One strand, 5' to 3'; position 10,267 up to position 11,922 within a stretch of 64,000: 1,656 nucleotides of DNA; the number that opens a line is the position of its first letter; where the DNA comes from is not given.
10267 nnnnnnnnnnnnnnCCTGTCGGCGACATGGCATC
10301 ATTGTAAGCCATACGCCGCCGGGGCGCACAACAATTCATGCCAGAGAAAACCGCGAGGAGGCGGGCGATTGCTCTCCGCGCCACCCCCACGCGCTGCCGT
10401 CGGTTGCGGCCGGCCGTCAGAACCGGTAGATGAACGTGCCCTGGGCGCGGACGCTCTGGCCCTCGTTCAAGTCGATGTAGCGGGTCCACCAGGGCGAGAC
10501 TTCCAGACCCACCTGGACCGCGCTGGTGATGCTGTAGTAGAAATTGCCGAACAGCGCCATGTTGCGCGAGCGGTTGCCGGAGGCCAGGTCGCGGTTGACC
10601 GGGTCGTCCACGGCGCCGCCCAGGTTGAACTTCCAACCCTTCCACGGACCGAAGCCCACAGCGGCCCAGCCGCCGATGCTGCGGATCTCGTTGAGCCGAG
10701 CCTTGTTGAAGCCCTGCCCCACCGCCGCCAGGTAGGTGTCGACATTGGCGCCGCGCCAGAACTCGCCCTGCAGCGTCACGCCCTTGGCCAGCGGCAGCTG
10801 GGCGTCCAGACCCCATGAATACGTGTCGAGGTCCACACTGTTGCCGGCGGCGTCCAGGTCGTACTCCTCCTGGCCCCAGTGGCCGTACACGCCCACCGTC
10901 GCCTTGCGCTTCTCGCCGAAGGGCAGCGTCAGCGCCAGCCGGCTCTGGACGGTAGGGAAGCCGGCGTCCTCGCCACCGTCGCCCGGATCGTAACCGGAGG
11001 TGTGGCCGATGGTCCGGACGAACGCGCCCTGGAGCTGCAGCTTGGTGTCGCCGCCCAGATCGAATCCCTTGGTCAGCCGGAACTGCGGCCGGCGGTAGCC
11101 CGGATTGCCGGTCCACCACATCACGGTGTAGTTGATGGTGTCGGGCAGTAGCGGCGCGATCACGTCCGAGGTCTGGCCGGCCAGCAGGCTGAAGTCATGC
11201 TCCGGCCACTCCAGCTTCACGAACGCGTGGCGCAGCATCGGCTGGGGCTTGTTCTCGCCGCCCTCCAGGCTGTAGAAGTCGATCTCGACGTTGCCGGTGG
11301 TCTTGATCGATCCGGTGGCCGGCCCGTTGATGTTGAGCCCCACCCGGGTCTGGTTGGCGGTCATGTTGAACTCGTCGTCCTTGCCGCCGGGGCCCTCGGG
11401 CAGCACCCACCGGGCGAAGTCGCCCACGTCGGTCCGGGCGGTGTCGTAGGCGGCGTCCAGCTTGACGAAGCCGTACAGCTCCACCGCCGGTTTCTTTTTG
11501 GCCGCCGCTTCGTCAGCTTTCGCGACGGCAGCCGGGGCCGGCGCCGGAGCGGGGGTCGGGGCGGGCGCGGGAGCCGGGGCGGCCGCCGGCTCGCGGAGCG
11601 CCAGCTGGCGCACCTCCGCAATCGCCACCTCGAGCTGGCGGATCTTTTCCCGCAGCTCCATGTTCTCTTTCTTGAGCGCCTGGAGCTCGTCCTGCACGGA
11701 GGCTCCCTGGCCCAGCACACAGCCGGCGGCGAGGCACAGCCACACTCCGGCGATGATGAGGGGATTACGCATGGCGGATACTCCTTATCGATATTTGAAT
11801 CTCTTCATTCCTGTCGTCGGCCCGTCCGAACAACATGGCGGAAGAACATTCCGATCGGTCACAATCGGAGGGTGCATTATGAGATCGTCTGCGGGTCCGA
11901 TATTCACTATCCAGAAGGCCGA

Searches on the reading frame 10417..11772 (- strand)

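Call 5: search_protein_families(library=pfam, proteins=[window:10417-11772:-], max_evalue=1)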
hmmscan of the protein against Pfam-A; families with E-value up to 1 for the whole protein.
window:10417-11772:- (451 aa): 8 families
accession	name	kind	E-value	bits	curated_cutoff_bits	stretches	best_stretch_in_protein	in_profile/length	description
PF04625.18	DEC-1_N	-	0.0016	18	29.2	1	18-97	70-146/403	DEC-1 protein, N-terminal region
PF19577.5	DcaP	-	0.0017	17.9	27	1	86-188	58-161/410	DcaP outer membrane protein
PF17663.6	DUF5525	-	0.015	13.8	26.8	1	47-84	692-729/1017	Family of unknown function (DUF5525)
PF07716.20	bZIP_2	-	0.022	15.3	22.3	1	26-48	30-52/54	Basic region leucine zipper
PF11382.13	MctB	-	0.027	14.6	25.6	1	7-55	11-59/306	Copper transport outer membrane protein, MctB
PF00170.26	bZIP_1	-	0.11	13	27.6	1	27-56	32-61/64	bZIP transcription factor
PF05103.18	DivIVA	-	0.11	12.9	28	1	25-57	29-61/131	DivIVA protein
PF04977.20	DivIC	-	0.14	12.5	28.9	1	24-48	27-51/80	Septum formation initiator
